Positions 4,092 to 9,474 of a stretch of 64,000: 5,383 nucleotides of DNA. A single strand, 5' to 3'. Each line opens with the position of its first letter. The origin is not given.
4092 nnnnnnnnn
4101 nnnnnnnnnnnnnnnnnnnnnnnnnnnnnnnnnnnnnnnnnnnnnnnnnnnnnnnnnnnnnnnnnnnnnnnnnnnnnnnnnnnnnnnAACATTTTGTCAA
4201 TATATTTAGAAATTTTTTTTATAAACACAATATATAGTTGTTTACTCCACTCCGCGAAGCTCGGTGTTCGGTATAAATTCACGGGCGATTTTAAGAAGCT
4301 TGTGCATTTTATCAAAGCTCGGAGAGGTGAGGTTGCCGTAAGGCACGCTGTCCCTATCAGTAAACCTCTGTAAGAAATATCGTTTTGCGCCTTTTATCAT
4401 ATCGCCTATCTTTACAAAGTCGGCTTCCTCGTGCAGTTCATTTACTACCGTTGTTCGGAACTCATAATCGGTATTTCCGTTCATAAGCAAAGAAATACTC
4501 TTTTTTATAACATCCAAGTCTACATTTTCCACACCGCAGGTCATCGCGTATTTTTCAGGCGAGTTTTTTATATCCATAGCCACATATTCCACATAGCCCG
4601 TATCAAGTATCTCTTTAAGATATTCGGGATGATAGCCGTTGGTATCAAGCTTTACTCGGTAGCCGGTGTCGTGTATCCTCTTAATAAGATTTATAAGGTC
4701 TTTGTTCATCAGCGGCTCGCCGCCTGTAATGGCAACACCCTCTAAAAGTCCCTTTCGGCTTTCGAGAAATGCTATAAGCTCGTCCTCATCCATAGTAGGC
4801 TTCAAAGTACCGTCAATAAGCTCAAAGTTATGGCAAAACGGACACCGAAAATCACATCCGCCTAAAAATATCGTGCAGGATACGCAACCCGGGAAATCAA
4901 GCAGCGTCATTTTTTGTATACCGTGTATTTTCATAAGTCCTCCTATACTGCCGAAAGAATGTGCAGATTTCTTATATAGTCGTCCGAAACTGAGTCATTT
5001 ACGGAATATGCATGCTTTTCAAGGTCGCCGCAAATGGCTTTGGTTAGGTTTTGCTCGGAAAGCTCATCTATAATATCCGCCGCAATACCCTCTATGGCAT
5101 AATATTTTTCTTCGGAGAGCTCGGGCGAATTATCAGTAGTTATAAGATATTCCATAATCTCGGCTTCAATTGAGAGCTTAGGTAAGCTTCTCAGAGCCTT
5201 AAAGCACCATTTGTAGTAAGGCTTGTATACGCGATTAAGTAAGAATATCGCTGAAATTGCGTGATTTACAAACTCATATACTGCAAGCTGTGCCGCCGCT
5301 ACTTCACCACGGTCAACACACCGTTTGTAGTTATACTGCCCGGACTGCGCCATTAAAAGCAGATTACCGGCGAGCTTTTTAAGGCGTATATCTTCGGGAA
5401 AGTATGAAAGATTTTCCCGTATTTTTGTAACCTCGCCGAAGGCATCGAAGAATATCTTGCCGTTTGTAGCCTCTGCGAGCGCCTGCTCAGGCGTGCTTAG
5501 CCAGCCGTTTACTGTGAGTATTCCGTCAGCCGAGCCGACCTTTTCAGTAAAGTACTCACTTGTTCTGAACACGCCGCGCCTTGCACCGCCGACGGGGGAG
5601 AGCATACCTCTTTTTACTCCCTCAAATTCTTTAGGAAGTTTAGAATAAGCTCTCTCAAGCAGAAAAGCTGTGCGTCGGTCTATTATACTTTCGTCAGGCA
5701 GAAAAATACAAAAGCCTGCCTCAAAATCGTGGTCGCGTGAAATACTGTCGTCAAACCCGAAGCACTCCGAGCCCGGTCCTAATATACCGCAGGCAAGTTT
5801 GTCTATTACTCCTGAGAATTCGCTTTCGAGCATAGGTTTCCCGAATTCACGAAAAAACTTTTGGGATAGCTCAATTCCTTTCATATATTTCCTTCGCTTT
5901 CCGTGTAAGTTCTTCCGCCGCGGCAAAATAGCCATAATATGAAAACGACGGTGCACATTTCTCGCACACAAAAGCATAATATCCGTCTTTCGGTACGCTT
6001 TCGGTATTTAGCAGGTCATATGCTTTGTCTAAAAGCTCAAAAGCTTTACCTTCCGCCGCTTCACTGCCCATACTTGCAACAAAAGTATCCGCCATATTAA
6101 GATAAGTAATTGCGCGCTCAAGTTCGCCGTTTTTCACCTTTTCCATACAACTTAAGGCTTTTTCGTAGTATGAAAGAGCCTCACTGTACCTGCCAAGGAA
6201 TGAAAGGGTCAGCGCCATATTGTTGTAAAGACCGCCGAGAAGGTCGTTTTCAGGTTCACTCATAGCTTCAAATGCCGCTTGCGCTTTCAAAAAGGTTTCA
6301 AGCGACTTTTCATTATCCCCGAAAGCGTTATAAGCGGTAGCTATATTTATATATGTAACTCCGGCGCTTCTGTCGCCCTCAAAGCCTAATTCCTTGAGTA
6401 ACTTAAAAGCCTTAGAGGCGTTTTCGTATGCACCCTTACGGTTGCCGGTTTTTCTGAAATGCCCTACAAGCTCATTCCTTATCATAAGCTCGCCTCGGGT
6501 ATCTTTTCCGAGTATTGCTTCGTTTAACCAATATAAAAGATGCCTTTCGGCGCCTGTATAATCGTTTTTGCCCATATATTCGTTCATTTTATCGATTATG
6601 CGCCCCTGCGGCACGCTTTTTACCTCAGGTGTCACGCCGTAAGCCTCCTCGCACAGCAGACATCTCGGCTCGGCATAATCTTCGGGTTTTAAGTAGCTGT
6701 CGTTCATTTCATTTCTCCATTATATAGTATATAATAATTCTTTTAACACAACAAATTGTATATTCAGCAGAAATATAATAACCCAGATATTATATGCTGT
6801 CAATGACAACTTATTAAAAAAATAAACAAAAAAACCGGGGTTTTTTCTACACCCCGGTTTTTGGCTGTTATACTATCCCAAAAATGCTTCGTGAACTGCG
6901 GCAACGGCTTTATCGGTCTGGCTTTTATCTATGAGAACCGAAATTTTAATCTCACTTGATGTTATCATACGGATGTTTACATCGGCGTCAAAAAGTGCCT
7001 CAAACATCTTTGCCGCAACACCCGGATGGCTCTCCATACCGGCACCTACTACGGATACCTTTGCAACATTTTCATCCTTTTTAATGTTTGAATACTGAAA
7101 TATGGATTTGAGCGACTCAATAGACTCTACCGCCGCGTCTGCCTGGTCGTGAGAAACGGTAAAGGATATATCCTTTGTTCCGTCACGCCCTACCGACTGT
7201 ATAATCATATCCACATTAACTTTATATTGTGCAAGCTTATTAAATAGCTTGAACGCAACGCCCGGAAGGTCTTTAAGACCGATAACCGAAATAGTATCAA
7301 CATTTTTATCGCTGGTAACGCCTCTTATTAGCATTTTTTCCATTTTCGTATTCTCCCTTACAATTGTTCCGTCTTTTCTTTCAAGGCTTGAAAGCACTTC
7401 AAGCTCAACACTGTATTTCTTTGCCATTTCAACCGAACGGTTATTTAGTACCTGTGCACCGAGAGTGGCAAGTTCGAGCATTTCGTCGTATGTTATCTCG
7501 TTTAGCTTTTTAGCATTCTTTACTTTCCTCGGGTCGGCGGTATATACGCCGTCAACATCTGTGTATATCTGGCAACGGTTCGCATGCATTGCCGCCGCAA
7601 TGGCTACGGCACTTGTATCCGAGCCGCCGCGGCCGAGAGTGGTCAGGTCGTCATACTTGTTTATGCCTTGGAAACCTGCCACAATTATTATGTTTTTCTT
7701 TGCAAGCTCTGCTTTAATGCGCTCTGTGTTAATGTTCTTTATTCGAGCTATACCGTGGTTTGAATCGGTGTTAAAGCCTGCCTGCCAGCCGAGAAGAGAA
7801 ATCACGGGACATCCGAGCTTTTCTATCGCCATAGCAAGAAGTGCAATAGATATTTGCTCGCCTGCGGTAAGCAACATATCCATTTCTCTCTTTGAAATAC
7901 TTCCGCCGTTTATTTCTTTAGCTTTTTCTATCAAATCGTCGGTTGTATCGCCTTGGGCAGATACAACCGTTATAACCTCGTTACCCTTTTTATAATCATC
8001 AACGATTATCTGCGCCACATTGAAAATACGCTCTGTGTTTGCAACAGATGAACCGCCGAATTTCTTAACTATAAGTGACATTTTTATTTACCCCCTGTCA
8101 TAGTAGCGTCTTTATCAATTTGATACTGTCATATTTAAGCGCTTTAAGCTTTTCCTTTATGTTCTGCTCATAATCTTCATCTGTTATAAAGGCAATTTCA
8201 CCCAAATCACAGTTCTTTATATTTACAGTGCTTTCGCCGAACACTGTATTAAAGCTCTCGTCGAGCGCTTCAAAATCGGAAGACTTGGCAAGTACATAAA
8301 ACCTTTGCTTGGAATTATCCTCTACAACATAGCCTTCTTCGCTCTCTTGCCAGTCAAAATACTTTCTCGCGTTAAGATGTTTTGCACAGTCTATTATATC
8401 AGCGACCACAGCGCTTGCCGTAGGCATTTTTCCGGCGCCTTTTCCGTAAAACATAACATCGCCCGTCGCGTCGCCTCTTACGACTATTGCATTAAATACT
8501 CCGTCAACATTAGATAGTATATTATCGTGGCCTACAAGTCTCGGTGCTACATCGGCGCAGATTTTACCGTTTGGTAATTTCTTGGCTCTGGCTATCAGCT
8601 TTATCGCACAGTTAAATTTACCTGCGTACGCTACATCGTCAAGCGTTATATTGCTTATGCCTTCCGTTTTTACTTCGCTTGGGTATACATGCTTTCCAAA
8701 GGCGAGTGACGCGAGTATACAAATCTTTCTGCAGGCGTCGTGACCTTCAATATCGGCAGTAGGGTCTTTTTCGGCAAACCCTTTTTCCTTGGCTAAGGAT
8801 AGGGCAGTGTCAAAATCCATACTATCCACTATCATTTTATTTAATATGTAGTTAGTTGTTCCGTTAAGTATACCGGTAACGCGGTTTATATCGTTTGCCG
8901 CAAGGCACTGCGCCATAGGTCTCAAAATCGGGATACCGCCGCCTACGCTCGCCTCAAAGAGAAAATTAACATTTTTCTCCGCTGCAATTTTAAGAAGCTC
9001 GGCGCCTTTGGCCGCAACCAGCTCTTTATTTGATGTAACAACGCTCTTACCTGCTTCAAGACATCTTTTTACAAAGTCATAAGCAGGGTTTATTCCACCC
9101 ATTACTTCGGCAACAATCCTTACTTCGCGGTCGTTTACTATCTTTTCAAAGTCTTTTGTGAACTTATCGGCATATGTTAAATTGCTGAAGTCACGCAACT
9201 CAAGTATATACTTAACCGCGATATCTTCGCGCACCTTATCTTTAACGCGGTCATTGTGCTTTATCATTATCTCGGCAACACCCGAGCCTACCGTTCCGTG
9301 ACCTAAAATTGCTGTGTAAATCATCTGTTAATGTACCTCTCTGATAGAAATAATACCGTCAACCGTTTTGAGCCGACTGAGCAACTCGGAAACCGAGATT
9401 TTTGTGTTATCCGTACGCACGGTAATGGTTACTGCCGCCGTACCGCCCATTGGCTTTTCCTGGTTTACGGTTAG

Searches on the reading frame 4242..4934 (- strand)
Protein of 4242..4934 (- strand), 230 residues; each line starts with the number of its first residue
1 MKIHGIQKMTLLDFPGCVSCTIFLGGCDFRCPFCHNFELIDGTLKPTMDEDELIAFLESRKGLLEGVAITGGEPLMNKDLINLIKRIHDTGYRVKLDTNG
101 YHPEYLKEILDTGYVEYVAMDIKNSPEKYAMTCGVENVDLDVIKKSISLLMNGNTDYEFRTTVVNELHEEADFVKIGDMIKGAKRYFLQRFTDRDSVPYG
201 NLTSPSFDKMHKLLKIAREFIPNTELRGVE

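Call 9: search_protein_families(library=pfam, proteins=[window:4242-4934:-])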
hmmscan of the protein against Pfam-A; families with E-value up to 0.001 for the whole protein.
window:4242-4934:- (230 aa): 2 families
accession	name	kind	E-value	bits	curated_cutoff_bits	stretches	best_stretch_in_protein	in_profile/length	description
PF04055.27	Radical_SAM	-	3.8e-19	69.9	29.5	1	22-156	2-142/166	Radical SAM superfamily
PF13353.11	Fer4_12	-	1.4e-11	45.3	22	1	18-109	6-100/137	4Fe-4S single cluster domain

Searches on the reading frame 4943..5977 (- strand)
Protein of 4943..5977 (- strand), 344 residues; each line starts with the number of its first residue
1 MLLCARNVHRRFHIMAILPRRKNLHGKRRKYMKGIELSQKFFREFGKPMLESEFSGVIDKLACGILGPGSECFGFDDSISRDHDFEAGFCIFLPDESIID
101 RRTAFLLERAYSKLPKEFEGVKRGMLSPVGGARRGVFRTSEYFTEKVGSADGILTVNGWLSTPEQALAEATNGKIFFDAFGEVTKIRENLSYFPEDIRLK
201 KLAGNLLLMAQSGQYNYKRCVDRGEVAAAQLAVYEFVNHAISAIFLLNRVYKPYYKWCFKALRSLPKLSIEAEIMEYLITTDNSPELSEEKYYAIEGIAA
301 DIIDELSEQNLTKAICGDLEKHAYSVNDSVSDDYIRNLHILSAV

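Call 9: search_protein_families(library=pfam, proteins=[window:4943-5977:-])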
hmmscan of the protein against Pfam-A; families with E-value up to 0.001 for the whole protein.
window:4943-5977:- (344 aa): 1 family
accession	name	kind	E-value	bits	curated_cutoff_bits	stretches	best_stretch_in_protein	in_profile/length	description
PF13228.11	DUF4037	-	8.6e-37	126.4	22.1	1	159-257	1-100/101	Domain of unknown function (DUF4037)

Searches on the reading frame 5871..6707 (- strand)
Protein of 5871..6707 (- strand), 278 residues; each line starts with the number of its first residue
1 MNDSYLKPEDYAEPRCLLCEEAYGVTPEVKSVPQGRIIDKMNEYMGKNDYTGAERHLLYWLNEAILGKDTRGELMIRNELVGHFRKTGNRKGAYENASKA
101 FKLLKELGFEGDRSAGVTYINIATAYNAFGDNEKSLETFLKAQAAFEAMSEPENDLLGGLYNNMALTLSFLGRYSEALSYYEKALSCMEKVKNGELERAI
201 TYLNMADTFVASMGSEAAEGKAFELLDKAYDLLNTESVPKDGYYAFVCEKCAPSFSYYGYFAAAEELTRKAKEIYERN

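Call 9: search_protein_families(library=pfam, proteins=[window:5871-6707:-])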
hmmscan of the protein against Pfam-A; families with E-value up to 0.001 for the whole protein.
window:5871-6707:- (278 aa): 6 families
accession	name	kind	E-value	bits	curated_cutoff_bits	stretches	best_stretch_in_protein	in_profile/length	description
PF13424.12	TPR_12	-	1.2e-15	57.8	30.1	2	160-212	5-58/77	Tetratricopeptide repeat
PF13374.12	TPR_10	-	2.4e-08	34.1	27.5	1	161-191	5-35/42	Tetratricopeptide repeat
PF00515.34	TPR_1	-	2e-07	31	27.8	1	161-186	4-29/34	Tetratricopeptide repeat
PF13181.12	TPR_8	-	2.3e-06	27.7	25.7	1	160-186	3-29/34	Tetratricopeptide repeat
PF13176.12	TPR_7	-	3.3e-05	24.1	27.9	0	161-185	2-26/36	Tetratricopeptide repeat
PF07719.23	TPR_2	-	0.00026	21.3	27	1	160-187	3-30/34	Tetratricopeptide repeat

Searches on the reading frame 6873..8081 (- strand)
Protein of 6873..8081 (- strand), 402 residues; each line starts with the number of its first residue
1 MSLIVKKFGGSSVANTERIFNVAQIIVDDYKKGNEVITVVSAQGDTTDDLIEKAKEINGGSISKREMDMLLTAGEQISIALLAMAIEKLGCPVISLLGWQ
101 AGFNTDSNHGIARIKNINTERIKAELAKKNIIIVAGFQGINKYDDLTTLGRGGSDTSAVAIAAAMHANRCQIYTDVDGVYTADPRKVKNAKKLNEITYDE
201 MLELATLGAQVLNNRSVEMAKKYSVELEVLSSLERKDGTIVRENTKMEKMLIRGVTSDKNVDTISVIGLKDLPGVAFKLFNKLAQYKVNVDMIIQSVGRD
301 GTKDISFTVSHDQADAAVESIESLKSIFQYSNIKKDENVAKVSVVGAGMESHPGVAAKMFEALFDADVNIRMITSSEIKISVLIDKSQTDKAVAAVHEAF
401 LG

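Call 9: search_protein_families(library=pfam, proteins=[window:6873-8081:-])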
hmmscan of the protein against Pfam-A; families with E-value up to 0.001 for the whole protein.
window:6873-8081:- (402 aa): 4 families
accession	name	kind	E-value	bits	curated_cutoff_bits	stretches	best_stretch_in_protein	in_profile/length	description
PF00696.33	AA_kinase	-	3.3e-52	178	24.9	1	3-229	2-232/234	Amino acid kinase family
PF22468.2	ACT_9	-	1.7e-38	130.6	27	2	342-400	1-61/61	ACT domain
PF13840.12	ACT_7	-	8.6e-22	77.2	27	1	336-398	3-65/65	ACT domain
PF01842.31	ACT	-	4.1e-18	65.3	27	2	267-324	5-64/66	ACT domain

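Call 46: find_encoding_contigs(protein=window:6873-8081:-, flank=3000, max_places=4)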
Protein window:6873-8081:- (402 aa): 7 contigs read that carry it; 4 places shown.
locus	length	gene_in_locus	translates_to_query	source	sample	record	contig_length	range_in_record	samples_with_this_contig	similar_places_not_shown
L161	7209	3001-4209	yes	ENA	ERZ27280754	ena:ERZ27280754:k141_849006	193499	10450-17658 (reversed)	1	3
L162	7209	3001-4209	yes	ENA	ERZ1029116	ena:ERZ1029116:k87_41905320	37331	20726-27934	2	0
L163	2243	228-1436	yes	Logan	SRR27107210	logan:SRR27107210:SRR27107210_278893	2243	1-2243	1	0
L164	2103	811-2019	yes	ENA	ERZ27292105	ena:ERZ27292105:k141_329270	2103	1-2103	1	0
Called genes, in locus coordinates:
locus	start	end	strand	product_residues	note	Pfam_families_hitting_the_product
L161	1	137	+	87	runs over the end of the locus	PF02823:ATP-synt_DE_N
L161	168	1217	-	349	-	PF01594:AI-2E_transport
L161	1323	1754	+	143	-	PF13291:ACT_4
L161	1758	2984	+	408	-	PF03447:NAD_binding_3, PF00742:Homoserine_dh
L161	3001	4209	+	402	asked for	PF00696:AA_kinase, PF01842:ACT, PF22468:ACT_9, PF13840:ACT_7, PF01842:ACT (weak), PF22468:ACT_9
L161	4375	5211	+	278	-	PF13181:TPR_8 (faint), PF13424:TPR_12, PF00515:TPR_1 (weak), PF13374:TPR_10 (weak)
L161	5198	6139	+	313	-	PF13228:DUF4037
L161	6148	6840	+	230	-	PF13353:Fer4_12, PF04055:Radical_SAM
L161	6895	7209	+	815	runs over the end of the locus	PF03477:ATP-cone, PF13597:NRDD, PF00462:Glutaredoxin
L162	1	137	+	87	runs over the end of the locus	PF02823:ATP-synt_DE_N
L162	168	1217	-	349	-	PF01594:AI-2E_transport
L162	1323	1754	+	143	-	PF13291:ACT_4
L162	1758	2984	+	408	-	PF03447:NAD_binding_3, PF00742:Homoserine_dh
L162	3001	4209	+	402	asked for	PF00696:AA_kinase, PF01842:ACT, PF22468:ACT_9, PF13840:ACT_7, PF01842:ACT (weak), PF22468:ACT_9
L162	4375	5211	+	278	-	PF13181:TPR_8 (faint), PF13424:TPR_12, PF00515:TPR_1 (weak), PF13374:TPR_10 (weak)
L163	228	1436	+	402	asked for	PF00696:AA_kinase, PF01842:ACT, PF22468:ACT_9, PF13840:ACT_7, PF01842:ACT (weak), PF22468:ACT_9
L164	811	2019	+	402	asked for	PF00696:AA_kinase, PF01842:ACT, PF22468:ACT_9, PF13840:ACT_7, PF01842:ACT (weak), PF22468:ACT_9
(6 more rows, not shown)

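Call 50: find_encoding_contigs(protein=window:6873-8081:-, flank=10000, max_places=2)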
Protein window:6873-8081:- (402 aa): 7 contigs read that carry it; 2 places shown.
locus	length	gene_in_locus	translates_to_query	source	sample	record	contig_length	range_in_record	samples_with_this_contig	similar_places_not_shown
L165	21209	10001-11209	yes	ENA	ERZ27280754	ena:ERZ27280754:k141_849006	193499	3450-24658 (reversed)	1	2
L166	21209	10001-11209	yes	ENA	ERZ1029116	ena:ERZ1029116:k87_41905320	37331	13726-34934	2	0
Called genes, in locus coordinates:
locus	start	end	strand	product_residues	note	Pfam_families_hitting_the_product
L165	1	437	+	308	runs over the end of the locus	-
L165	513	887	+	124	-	PF03899:ATP-synt_I (weak)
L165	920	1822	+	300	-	PF00119:ATP-synt_A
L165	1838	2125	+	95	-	PF00137:ATP-synt_C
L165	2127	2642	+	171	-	PF00430:ATP-synt_B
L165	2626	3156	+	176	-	PF00213:OSCP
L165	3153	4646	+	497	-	PF02874:ATP-synt_ab_N, PF00006:ATP-synt_ab, PF00306:ATP-synt_ab_C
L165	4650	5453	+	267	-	PF00231:ATP-synt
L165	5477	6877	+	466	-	PF02874:ATP-synt_ab_N, PF00006:ATP-synt_ab, PF22919:ATP-synt_VA_C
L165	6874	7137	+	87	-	PF02823:ATP-synt_DE_N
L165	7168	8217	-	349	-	PF01594:AI-2E_transport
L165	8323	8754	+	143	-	PF13291:ACT_4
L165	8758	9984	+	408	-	PF03447:NAD_binding_3, PF00742:Homoserine_dh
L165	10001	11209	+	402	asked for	PF00696:AA_kinase, PF01842:ACT, PF22468:ACT_9, PF13840:ACT_7, PF01842:ACT (weak), PF22468:ACT_9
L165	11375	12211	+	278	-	PF13181:TPR_8 (faint), PF13424:TPR_12, PF00515:TPR_1 (weak), PF13374:TPR_10 (weak)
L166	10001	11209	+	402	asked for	PF00696:AA_kinase, PF01842:ACT, PF22468:ACT_9, PF13840:ACT_7, PF01842:ACT (weak), PF22468:ACT_9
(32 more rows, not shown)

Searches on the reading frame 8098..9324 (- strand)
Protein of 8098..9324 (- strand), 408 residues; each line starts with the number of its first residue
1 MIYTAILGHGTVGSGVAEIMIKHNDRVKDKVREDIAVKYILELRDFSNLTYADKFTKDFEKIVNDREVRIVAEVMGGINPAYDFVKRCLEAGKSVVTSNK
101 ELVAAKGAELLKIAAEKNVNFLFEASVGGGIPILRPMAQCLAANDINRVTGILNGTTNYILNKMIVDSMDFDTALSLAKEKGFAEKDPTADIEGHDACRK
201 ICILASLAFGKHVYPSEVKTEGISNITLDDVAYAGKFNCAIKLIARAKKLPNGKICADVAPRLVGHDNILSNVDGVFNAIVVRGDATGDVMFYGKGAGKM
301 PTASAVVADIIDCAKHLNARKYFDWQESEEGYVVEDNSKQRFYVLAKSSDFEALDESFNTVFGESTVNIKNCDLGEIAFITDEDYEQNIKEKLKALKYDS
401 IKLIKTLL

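Call 9: search_protein_families(library=pfam, proteins=[window:8098-9324:-])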
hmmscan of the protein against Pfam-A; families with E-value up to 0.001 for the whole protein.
window:8098-9324:- (408 aa): 2 families
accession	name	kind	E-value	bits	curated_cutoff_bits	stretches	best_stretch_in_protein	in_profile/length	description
PF00742.24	Homoserine_dh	-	2.7e-64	216.6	22.9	1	132-311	1-173/173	Homoserine dehydrogenase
PF03447.22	NAD_binding_3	-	9.9e-14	52.5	24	1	8-124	1-116/116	Homoserine dehydrogenase, NAD binding domain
